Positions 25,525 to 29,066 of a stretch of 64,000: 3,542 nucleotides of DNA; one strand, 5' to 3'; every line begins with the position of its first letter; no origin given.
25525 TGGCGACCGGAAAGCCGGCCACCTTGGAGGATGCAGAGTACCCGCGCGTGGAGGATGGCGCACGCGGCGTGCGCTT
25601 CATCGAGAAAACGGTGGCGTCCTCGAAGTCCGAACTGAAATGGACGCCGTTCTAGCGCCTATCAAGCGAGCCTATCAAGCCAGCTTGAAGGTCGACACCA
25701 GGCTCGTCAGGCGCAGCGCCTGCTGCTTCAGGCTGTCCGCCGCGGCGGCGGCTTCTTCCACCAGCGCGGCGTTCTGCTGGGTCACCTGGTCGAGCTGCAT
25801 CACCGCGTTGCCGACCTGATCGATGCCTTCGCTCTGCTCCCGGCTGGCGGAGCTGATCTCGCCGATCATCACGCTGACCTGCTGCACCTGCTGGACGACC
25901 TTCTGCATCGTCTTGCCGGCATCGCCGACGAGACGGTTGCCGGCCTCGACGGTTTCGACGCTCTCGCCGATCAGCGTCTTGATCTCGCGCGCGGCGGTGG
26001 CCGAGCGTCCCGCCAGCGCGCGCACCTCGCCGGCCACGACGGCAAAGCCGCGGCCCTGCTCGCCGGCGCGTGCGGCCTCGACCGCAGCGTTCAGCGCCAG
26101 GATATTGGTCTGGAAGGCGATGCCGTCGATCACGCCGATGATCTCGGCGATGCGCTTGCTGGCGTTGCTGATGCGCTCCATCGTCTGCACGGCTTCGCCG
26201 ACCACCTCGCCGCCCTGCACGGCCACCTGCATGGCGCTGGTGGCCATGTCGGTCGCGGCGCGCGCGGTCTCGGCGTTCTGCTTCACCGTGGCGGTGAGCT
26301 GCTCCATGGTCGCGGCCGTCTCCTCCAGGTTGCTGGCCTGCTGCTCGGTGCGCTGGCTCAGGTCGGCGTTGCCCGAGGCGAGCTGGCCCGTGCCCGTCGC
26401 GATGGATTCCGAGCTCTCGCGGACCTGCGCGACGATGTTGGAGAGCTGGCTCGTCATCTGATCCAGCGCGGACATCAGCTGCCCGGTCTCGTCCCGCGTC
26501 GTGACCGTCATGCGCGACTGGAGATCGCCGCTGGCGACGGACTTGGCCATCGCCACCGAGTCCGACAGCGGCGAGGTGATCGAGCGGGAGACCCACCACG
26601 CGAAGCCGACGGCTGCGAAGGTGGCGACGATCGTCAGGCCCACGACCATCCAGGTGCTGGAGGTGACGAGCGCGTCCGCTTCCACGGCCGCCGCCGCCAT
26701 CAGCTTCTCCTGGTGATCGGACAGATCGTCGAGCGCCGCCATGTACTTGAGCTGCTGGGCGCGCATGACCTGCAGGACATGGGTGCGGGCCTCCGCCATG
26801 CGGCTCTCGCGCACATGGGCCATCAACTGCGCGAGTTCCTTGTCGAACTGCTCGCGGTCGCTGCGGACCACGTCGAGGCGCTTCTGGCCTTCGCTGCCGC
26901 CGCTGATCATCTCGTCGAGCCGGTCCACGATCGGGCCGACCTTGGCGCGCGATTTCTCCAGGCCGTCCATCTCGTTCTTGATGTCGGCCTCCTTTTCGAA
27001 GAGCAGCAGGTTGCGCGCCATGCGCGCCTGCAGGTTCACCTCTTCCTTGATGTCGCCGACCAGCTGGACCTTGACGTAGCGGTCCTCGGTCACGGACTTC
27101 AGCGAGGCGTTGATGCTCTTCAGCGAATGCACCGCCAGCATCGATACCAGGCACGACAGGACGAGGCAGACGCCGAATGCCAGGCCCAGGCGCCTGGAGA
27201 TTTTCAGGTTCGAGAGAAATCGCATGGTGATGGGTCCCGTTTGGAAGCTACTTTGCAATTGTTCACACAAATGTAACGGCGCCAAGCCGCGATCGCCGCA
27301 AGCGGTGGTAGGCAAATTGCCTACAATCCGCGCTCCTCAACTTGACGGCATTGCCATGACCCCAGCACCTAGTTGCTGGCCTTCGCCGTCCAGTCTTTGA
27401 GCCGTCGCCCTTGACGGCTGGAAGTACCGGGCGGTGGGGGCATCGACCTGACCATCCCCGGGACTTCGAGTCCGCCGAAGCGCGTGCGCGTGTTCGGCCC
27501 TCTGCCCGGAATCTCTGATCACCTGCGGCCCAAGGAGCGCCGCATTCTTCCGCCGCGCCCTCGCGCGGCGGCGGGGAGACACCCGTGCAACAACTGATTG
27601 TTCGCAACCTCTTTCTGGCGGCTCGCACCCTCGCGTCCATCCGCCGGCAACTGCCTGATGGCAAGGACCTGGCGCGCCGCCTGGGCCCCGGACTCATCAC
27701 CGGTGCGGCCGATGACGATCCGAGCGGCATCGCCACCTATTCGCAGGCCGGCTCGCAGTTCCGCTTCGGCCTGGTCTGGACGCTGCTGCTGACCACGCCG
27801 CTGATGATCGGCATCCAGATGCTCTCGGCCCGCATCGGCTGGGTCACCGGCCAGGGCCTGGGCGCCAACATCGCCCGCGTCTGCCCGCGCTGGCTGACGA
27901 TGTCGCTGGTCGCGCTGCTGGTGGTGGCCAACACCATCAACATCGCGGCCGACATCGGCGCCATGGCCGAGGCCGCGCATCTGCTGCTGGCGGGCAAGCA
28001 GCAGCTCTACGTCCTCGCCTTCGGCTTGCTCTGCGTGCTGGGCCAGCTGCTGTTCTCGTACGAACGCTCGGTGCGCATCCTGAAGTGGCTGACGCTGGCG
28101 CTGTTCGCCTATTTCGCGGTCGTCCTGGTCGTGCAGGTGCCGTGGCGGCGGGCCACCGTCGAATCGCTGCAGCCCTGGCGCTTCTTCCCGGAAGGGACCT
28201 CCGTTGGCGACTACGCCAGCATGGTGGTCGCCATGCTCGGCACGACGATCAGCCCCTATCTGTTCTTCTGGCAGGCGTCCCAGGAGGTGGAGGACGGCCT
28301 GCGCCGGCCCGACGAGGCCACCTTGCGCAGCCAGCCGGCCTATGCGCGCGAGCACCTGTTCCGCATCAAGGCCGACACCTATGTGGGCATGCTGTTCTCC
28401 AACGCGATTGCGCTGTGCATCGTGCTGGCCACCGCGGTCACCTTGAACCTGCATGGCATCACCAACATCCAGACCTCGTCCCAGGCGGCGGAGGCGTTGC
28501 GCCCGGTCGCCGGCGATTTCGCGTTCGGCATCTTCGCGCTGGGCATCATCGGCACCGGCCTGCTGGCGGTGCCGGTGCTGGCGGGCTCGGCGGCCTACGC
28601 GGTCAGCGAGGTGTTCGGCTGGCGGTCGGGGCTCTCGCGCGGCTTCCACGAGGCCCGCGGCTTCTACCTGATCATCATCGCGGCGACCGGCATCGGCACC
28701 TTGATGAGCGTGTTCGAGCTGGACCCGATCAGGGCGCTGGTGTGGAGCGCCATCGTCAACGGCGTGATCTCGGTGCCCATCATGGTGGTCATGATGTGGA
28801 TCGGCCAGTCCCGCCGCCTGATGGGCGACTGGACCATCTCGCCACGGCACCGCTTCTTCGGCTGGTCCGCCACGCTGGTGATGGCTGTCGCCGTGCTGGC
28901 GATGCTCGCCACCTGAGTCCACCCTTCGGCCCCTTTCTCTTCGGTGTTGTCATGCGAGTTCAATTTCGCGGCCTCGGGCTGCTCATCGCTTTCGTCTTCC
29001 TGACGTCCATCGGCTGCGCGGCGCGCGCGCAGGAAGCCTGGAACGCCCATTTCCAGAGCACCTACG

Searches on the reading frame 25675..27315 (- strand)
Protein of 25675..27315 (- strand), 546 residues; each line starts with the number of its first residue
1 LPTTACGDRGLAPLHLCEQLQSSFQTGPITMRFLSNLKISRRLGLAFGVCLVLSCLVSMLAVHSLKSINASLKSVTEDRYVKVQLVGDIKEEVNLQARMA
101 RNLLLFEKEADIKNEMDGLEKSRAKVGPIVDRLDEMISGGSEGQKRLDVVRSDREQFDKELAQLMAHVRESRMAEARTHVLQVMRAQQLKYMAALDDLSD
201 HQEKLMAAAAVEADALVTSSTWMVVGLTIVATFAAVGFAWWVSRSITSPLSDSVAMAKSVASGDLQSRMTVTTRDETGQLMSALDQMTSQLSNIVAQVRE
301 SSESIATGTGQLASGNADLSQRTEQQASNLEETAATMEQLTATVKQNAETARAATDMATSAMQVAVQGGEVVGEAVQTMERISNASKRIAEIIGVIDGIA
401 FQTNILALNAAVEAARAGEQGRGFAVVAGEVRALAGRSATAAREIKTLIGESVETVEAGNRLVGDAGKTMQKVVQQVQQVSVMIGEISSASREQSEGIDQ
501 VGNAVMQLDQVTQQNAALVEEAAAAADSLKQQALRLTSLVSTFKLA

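Call 4: search_protein_families(library=pfam, proteins=[window:25675-27315:-])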
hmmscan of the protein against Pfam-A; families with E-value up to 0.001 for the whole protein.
window:25675-27315:- (546 aa): 4 families
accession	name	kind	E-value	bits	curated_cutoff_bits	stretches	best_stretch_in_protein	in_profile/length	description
PF00015.26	MCPsignal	-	6.5e-52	176.3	34.6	1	355-512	1-172/172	Methyl-accepting chemotaxis protein (MCP) signalling domain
PF12729.13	4HB_MCP_1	-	2.2e-20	73.4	27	1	36-208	1-172/181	Four helix bundle sensory module for signal transduction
PF02203.21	TarH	-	7.5e-14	52.5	25.2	1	33-202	1-173/177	Tar ligand binding domain homologue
PF00672.30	HAMP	-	2.4e-11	44.2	25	1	241-292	1-52/53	HAMP domain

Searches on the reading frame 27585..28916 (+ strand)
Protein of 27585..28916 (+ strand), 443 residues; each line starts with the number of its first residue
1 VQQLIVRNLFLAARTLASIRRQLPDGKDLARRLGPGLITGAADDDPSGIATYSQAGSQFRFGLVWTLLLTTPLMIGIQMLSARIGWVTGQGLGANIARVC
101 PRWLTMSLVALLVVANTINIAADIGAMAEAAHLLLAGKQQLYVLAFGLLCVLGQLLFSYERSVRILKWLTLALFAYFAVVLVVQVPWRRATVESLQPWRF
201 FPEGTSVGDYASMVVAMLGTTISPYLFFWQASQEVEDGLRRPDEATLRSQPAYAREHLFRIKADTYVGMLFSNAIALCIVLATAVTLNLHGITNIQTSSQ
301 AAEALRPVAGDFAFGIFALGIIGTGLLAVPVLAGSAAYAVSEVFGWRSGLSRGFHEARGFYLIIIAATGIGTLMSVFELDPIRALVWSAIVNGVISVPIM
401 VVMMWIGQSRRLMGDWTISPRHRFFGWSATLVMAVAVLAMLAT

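Call 4: search_protein_families(library=pfam, proteins=[window:27585-28916:+])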
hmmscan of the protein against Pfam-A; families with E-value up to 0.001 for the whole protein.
window:27585-28916:+ (443 aa): 1 family
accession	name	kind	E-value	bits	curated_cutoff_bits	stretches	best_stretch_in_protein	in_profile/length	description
PF01566.24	Nramp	-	4e-79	266.7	29.8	1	49-419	1-356/357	Natural resistance-associated macrophage protein-like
